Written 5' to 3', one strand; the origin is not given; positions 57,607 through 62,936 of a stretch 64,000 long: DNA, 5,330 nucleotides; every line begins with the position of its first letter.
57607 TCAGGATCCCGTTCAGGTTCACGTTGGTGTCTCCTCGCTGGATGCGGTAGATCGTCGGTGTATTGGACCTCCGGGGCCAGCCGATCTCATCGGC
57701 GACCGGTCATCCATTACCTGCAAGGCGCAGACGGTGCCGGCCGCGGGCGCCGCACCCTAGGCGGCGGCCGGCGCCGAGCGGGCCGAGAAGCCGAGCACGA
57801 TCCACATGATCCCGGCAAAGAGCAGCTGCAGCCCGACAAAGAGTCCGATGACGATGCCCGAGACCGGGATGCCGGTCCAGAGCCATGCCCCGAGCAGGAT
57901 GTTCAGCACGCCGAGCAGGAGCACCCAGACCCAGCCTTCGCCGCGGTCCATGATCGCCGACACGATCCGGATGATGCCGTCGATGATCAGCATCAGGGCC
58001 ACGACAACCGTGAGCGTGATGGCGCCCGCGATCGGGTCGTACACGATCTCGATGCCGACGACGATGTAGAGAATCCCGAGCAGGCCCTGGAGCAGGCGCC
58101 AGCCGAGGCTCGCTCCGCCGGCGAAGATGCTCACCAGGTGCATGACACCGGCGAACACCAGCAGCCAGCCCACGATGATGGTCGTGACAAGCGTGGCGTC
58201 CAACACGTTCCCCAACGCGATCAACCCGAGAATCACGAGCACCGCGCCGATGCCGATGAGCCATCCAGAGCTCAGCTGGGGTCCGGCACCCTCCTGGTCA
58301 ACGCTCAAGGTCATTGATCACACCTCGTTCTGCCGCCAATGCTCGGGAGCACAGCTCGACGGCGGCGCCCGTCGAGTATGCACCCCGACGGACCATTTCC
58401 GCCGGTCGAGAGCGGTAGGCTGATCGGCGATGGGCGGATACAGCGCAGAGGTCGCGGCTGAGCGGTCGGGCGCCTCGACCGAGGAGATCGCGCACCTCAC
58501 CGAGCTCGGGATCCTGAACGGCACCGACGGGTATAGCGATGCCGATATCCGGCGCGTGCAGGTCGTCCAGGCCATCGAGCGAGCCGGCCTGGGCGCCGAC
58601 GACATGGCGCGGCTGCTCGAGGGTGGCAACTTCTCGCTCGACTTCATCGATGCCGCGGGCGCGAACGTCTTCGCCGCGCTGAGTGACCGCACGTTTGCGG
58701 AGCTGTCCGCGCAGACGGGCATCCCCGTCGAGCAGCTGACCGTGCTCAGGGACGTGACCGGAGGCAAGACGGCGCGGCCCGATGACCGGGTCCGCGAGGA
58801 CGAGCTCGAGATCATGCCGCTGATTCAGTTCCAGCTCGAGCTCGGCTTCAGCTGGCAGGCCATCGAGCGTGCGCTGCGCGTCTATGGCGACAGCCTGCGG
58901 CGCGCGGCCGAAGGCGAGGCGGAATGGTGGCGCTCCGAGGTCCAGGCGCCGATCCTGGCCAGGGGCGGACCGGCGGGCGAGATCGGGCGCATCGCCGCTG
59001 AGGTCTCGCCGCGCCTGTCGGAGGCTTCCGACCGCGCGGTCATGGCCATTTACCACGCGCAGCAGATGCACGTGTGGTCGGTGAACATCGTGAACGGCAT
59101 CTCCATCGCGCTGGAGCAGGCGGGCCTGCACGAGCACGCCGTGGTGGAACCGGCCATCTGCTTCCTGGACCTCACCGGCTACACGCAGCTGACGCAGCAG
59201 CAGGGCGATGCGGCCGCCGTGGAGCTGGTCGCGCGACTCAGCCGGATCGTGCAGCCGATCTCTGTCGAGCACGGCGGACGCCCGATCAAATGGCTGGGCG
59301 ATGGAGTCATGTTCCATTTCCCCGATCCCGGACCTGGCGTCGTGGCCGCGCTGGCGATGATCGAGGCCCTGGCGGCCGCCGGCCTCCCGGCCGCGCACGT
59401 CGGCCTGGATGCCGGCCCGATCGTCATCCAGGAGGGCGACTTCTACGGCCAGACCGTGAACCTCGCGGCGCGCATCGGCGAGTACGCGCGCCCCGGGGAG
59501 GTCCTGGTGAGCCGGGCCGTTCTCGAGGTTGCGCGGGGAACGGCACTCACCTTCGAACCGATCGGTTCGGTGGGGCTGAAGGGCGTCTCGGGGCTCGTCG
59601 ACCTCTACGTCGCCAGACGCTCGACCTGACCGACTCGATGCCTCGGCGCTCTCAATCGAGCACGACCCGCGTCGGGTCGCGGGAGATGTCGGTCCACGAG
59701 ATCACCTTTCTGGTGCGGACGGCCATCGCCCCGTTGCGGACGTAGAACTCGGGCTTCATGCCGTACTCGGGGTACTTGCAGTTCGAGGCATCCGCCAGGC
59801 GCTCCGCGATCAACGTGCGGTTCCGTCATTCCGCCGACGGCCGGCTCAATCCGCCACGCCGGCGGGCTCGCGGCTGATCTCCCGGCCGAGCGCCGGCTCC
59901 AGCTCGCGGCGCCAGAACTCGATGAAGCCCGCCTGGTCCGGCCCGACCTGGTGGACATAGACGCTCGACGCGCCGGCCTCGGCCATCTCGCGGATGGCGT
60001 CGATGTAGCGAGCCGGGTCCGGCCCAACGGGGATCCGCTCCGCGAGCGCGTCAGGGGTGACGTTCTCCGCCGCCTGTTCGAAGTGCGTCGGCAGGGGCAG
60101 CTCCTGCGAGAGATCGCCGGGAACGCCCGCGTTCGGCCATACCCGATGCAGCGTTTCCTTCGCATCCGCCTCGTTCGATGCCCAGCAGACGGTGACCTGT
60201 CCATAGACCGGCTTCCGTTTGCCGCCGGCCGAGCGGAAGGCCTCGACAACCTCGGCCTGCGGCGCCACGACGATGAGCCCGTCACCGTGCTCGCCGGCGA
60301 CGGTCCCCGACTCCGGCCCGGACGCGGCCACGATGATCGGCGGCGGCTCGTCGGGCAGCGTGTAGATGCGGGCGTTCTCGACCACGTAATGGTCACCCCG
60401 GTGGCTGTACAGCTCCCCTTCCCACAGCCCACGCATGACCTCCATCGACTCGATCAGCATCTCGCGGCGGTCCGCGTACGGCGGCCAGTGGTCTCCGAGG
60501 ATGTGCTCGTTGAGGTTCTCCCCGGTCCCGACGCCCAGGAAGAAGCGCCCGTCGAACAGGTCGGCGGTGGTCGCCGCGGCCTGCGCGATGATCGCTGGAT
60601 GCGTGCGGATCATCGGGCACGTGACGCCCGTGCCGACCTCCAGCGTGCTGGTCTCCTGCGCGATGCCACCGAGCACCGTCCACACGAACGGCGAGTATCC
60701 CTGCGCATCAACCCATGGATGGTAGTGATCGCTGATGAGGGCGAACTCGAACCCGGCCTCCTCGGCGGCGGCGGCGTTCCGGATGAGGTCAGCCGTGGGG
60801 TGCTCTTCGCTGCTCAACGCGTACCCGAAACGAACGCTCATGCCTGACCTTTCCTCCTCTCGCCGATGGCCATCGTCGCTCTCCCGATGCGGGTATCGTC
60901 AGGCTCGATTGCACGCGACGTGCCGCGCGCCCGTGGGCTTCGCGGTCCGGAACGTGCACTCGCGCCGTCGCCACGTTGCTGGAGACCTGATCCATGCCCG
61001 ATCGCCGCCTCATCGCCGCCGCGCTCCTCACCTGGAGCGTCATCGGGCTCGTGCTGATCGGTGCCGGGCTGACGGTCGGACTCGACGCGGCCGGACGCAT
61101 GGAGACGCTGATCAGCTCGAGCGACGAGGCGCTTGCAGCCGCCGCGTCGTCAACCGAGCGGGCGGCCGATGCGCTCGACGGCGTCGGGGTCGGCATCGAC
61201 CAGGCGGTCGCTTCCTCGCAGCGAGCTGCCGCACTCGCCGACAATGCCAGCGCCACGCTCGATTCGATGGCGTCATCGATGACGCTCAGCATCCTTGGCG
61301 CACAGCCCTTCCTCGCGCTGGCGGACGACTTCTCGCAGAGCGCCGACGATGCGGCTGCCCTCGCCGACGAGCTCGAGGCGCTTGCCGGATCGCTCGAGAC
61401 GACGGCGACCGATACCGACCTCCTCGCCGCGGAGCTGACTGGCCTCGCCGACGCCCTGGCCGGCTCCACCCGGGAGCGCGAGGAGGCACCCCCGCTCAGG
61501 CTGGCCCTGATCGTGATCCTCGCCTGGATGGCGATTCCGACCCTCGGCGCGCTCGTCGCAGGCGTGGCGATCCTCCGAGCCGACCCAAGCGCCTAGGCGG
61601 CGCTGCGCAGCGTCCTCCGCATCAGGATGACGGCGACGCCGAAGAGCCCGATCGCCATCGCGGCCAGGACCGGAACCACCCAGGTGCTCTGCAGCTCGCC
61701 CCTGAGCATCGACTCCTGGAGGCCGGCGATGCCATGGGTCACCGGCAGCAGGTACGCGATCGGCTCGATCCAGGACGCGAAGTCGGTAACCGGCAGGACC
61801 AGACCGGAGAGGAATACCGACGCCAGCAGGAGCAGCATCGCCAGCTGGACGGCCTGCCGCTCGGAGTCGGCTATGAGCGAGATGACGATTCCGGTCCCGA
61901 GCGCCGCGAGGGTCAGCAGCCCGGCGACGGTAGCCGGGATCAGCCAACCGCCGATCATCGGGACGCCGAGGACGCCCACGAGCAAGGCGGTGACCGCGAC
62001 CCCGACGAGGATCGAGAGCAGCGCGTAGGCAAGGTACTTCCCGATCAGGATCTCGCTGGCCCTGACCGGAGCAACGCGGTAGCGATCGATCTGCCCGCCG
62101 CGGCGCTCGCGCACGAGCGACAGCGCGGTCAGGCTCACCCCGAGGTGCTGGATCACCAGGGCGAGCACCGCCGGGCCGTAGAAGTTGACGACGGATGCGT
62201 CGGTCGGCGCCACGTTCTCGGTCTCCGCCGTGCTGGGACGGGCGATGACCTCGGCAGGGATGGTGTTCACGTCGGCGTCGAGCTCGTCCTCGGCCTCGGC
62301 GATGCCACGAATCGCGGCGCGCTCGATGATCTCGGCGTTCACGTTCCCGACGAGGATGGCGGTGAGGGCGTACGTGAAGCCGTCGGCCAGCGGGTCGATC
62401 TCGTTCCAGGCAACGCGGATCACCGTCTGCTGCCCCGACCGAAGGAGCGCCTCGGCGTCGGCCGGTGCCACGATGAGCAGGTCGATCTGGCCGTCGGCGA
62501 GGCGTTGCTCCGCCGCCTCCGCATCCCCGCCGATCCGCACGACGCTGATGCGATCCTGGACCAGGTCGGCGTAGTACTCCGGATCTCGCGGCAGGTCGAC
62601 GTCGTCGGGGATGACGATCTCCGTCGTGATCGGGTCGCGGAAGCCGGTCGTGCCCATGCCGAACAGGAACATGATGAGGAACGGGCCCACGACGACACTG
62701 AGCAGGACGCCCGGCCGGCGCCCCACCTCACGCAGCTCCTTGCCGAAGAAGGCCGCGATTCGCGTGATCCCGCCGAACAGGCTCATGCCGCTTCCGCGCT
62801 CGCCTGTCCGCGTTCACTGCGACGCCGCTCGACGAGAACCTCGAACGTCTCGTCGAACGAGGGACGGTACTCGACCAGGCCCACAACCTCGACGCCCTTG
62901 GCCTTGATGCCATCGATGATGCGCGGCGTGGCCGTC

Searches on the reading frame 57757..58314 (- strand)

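Call 50: search_protein_families(library=pfam, proteins=[window:57757-58314:-])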
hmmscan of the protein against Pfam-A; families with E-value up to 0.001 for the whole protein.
window:57757-58314:- (185 aa): 1 family
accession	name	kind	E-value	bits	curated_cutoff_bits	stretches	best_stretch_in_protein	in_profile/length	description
PF03729.18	DUF308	-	2.8e-19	69.6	25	2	78-145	1-71/73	Short repeat of unknown function (DUF308)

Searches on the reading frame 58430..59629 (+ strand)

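Call 58: search_protein_families(library=pfam, proteins=[window:58430-59629:+], max_evalue=0.00001)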
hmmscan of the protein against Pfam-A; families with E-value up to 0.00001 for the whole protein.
window:58430-59629:+ (399 aa): 1 family
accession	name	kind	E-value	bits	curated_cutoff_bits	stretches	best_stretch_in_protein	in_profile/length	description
PF00211.25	Guanylate_cyc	-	2.8e-08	34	21.9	1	242-387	10-173/183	Adenylate and Guanylate cyclase catalytic domain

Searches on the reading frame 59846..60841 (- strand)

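Call 58: search_protein_families(library=pfam, proteins=[window:59846-60841:-], max_evalue=0.00001)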
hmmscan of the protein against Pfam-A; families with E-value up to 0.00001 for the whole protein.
window:59846-60841:- (331 aa): 1 family
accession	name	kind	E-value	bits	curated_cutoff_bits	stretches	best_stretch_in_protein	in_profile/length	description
PF00296.26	Bac_luciferase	-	2e-52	178.9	27.9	1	8-292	14-313/314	Luciferase-like monooxygenase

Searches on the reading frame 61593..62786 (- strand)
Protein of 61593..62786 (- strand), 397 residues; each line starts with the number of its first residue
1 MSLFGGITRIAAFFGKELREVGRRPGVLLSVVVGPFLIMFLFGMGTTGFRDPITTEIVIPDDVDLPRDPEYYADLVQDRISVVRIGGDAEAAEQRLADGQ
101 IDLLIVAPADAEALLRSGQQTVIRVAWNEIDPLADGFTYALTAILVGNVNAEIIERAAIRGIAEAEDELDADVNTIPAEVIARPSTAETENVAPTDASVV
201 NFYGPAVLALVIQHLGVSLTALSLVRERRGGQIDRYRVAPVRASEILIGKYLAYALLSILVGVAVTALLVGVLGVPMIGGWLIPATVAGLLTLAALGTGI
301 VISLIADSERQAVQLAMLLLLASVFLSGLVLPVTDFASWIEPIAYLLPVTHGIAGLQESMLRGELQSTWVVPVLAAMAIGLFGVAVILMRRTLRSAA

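Call 59: search_protein_families(library=pfam, proteins=[window:61593-62786:-], max_evalue=0.0001)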
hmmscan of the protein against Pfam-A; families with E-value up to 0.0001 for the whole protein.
window:61593-62786:- (397 aa): 3 families
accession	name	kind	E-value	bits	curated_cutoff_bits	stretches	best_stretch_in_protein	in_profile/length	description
PF12698.13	ABC2_membrane_3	-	4.4e-32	112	31.6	1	28-385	4-345/347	ABC-2 family transporter protein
PF01061.29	ABC2_membrane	-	1.4e-24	87.3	26.9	1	197-360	46-210/211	ABC-2 type transporter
PF12679.13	ABC2_membrane_2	-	3.4e-11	43.4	27.2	1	135-370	72-258/283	ABC-2 family transporter protein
